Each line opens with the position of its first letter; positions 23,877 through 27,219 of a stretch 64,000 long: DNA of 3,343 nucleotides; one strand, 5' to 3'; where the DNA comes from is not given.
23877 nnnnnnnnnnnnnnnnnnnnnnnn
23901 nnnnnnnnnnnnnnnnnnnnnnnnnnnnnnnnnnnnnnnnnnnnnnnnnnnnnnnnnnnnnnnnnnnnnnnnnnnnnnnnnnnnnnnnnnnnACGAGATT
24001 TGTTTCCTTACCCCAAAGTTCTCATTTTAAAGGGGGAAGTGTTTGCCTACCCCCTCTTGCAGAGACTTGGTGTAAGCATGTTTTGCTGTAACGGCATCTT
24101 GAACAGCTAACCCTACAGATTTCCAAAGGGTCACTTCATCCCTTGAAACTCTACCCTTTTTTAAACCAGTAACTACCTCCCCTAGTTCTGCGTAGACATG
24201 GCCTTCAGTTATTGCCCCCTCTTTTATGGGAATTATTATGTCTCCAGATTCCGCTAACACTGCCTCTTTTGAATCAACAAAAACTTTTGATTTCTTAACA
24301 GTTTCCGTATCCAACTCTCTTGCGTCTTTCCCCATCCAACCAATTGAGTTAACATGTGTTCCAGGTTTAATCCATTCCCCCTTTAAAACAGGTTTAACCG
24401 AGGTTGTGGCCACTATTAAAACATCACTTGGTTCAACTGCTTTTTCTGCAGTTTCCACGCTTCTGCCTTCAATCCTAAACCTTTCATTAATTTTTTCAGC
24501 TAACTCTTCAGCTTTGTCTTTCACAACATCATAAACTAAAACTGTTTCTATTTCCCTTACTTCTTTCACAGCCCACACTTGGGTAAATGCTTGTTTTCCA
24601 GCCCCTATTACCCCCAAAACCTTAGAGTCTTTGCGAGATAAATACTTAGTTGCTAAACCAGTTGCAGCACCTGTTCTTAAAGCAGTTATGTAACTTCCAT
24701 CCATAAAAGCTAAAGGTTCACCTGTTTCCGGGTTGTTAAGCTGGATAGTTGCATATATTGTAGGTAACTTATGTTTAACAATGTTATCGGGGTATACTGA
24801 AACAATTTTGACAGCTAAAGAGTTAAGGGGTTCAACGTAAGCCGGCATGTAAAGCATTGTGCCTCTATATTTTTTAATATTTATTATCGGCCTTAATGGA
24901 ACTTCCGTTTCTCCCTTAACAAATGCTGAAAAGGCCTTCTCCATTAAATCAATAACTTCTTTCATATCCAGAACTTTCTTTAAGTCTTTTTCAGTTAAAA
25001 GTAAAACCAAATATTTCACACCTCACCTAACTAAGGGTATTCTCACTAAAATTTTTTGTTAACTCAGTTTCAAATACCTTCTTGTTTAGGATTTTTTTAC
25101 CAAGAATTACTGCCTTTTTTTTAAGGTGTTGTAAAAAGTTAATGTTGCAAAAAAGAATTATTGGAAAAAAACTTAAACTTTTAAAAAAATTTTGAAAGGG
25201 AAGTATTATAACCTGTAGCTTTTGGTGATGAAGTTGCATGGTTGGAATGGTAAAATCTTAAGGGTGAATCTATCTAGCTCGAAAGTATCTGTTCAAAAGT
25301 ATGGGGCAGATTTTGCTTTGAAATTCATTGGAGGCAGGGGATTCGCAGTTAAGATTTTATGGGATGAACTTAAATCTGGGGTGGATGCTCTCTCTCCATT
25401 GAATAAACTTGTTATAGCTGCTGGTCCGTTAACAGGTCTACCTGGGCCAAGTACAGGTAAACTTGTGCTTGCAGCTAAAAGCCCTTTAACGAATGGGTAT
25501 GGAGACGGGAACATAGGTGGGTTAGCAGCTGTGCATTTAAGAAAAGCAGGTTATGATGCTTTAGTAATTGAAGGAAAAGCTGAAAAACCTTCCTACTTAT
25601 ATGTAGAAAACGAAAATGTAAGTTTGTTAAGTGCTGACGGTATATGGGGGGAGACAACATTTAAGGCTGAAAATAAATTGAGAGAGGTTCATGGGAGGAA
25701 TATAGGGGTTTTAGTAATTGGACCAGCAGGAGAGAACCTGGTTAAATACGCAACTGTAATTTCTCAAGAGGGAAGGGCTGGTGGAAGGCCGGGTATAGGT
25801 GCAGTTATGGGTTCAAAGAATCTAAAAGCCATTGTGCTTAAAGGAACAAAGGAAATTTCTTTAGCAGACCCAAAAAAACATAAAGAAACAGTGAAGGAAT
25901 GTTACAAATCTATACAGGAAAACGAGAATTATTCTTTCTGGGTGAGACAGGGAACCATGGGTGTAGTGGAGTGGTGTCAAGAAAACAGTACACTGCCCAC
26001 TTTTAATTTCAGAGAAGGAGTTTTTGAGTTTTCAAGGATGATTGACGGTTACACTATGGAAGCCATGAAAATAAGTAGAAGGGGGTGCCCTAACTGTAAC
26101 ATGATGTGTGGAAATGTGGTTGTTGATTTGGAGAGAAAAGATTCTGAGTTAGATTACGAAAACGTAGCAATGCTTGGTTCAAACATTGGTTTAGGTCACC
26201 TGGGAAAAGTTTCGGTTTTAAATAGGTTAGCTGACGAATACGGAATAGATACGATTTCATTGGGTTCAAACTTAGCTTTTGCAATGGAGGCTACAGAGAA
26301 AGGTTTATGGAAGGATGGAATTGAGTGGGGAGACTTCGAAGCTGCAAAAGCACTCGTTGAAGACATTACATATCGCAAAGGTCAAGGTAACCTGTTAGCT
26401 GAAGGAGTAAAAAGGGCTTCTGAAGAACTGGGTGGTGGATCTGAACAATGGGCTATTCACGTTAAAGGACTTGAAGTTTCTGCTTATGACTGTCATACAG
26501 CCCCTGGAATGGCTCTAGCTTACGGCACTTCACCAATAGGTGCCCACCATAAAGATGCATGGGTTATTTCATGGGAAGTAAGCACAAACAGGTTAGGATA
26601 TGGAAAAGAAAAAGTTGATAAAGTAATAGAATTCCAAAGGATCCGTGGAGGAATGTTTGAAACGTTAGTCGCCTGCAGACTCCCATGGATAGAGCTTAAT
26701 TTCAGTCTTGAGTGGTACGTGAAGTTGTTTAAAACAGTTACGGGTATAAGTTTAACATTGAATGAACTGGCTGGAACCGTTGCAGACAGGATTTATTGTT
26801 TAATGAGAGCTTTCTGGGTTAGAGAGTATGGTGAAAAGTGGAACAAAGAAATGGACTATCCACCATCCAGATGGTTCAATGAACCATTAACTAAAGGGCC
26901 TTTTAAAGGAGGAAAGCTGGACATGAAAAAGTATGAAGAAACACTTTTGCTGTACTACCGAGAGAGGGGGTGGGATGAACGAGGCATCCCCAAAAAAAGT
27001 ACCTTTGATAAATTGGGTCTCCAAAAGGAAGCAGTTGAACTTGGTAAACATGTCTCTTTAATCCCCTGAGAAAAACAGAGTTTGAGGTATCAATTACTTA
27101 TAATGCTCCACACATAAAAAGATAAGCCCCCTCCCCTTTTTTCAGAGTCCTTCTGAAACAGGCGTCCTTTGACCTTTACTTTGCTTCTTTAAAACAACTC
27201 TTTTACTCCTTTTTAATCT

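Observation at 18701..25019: MttB-like gene clustered with proline-racemase-family enzyme, DAO-type flavoprotein and OCD/mu-crystallin enzyme: predicted N-methylated proline-type betaine catabolic pathway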

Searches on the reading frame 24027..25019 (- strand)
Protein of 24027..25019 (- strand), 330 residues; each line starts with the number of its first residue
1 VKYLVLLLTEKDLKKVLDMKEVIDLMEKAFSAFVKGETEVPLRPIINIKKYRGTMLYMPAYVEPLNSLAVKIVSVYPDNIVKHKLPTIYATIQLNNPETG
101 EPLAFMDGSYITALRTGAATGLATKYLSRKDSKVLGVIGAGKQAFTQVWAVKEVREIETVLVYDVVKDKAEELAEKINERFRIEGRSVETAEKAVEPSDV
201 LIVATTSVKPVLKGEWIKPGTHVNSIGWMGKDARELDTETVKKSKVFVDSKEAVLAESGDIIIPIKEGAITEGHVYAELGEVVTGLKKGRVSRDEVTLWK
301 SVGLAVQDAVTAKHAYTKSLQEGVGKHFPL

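Call 3: search_protein_families(library=pfam, proteins=[window:24027-25019:-])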
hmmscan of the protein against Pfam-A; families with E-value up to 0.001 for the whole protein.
window:24027-25019:- (330 aa): 2 families
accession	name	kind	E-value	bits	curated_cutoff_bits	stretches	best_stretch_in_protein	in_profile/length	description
PF02423.21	OCD_Mu_crystall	-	1.3e-83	281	24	1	8-320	6-311/314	Ornithine cyclodeaminase/mu-crystallin family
PF01488.26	Shikimate_DH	-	9.4e-08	32.7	24.3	1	122-220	2-98/138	Shikimate / quinate 5-dehydrogenase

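Call 4: search_protein_families(library=ncbifam, proteins=[window:24027-25019:-])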
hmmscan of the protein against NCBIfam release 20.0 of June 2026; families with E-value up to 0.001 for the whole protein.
window:24027-25019:- (330 aa): 15 families
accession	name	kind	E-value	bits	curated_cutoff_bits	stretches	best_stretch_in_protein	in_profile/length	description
NF006379.0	PRK08618.1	equivalog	5.5e-110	367.7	417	1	6-328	2-324/326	ornithine cyclodeaminase family protein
TIGR02371.1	ala_DH_arch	equivalog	6.4e-94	314.7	409.15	1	5-327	2-321/325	alanine dehydrogenase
NF004793.0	PRK06141.1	equivalog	3.2e-83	279.3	322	1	7-319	3-311/314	bifunctional Delta(1)-pyrroline-2-carboxylate/Delta(1)-piperideine-2-carboxylate reductase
NF006141.0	PRK08291.1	equivalog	2.4e-57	194.4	408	1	5-328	4-328/330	cyclodeaminase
TIGR02992.1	ectoine_eutC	equivalog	3.7e-56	190.6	471.65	1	5-328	1-325/326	ectoine utilization protein EutC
TIGR03944.1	dehyd_SbnB_fam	equivalog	8.9e-52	176.1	326.9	1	6-328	2-324/327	2,3-diaminopropionate biosynthesis protein SbnB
NF045643.1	ImmsucRedBhcD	equivalog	1.1e-49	169.5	500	1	6-326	2-317/321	iminosuccinate reductase BhcD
NF005603.0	PRK07340.1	equivalog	1.7e-45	155.6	266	1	8-318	7-302/307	delta(1)-pyrroline-2-carboxylate reductase family protein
NF005762.1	PRK07589.1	equivalog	4.3e-40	137.7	350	1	47-327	46-317/334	ornithine cyclodeaminase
NF005296.0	PRK06823.1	equivalog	1.7e-38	132.4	438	1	7-318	3-312/315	ornithine cyclodeaminase family protein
NF045512.1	PyrPipCarbRedLhpI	equivalog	4.6e-37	127.8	400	1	10-315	5-293/298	bifunctional Delta(1)-pyrroline-2-carboxylate/Delta(1)-piperideine-2-carboxylate reductase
NF004848.0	PRK06199.1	subfamily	1.3e-33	116.6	362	1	55-328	78-370/379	tyramine oxidase subunit B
NF005011.0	PRK06407.1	subfamily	5.6e-31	107.9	337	1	7-313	4-293/302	ornithine cyclodeaminase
TIGR01035.1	hemA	equivalog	1.1e-07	31.2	209.55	1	118-217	166-260/416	glutamyl-tRNA reductase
NF000744.0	PRK00045.1-3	equivalog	6.2e-06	25.3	429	1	131-222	184-275/447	glutamyl-tRNA reductase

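Call 19: search_solved_structures(query=window:24027-25019:-, max_evalue=0.001)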
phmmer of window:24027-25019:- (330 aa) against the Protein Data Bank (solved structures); distinct sequences matched with E-value up to 0.001: 15.
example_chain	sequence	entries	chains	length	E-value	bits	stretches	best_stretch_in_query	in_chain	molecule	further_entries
6t3e_A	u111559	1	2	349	4e-124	416.9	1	3-328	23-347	DELTA1-pyrroline-2-carboxylate reductase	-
1vll_A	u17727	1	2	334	1e-67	231.7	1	5-327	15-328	alanine dehydrogenase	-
1omo_A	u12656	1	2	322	1.1e-67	231.5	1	5-327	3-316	alanine dehydrogenase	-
2i99_A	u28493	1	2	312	1.6e-55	191.6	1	29-317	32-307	Mu-crystallin homolog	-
4bv8_A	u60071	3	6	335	1e-50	175.8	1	23-317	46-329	THIOMORPHOLINE-CARBOXYLATE DEHYDROGENASE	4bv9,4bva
7rbp_A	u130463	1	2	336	2e-41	145.3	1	38-317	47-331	Ornithine cyclodeaminase/mu-crystallin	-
4m54_A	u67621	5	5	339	2e-31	112.4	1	22-326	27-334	Putative ornithine cyclodeaminase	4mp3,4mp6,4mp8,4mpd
6rqa_A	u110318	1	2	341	1.9e-30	109.3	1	68-326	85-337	iminosuccinate reductase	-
3hdj_A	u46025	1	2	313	1.4e-27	99.8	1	93-318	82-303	Probable ornithine cyclodeaminase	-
5yu0_A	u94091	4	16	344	5e-25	91.5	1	19-259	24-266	Lysine cyclodeaminase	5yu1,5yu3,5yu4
5gzi_B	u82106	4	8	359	5.8e-25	91.3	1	19-259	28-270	Lysine cyclodeaminase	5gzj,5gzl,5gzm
1u7h_A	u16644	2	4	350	1e-18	70.7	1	66-327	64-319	ornithine cyclodeaminase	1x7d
8j1c_A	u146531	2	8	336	3.3e-14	55.9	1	14-316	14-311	Ornithine cyclodeaminase family protein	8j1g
7cxs_B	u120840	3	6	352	1.2e-09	41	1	95-312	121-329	CmnK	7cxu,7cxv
8h8p_B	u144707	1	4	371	2.7e-07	33.2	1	53-317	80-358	Thiomorpholine-carboxylate dehydrogenase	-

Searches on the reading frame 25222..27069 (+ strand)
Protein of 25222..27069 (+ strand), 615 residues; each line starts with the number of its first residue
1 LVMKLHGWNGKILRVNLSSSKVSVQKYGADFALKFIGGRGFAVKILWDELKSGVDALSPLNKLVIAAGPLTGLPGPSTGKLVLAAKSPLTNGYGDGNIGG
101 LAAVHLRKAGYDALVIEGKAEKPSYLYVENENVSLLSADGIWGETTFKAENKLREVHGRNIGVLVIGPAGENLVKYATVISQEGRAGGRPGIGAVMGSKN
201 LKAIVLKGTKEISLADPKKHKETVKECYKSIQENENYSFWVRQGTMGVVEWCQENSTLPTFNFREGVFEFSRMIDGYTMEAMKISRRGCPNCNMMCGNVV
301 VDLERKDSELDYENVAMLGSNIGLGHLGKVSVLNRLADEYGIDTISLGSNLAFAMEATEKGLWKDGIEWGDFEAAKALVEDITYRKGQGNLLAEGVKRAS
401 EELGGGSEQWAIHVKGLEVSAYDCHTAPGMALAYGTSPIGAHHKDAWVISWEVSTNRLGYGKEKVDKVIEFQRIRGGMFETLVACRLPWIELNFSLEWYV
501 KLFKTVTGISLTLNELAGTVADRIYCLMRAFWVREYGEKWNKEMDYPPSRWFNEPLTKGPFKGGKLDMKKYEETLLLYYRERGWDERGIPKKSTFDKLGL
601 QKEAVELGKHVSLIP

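Call 3: search_protein_families(library=pfam, proteins=[window:25222-27069:+])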
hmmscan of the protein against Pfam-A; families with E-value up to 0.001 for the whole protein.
window:25222-27069:+ (615 aa): 2 families
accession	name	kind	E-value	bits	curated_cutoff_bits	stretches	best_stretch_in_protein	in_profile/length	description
PF01314.23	AFOR_C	-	5.2e-114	381.8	27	1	222-600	1-385/385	Aldehyde ferredoxin oxidoreductase, domains 2 & 3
PF02730.20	AFOR_N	-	8.4e-75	251.3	29.8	1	10-209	1-199/199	Aldehyde ferredoxin oxidoreductase, N-terminal domain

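Call 4: search_protein_families(library=ncbifam, proteins=[window:25222-27069:+])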
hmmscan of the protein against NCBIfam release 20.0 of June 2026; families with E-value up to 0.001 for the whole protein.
window:25222-27069:+ (615 aa): 2 families
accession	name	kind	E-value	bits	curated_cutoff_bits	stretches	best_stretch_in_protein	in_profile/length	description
NF007354.0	PRK09849.1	equivalog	1.3e-74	252.1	868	2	3-231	3-230/703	aldehyde ferredoxin oxidoreductase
NF040818.1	GAPOR_Arch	equivalog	1.5e-10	40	1300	1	12-132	5-122/654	glyceraldehyde-3-phosphate:ferredoxin oxidoreductase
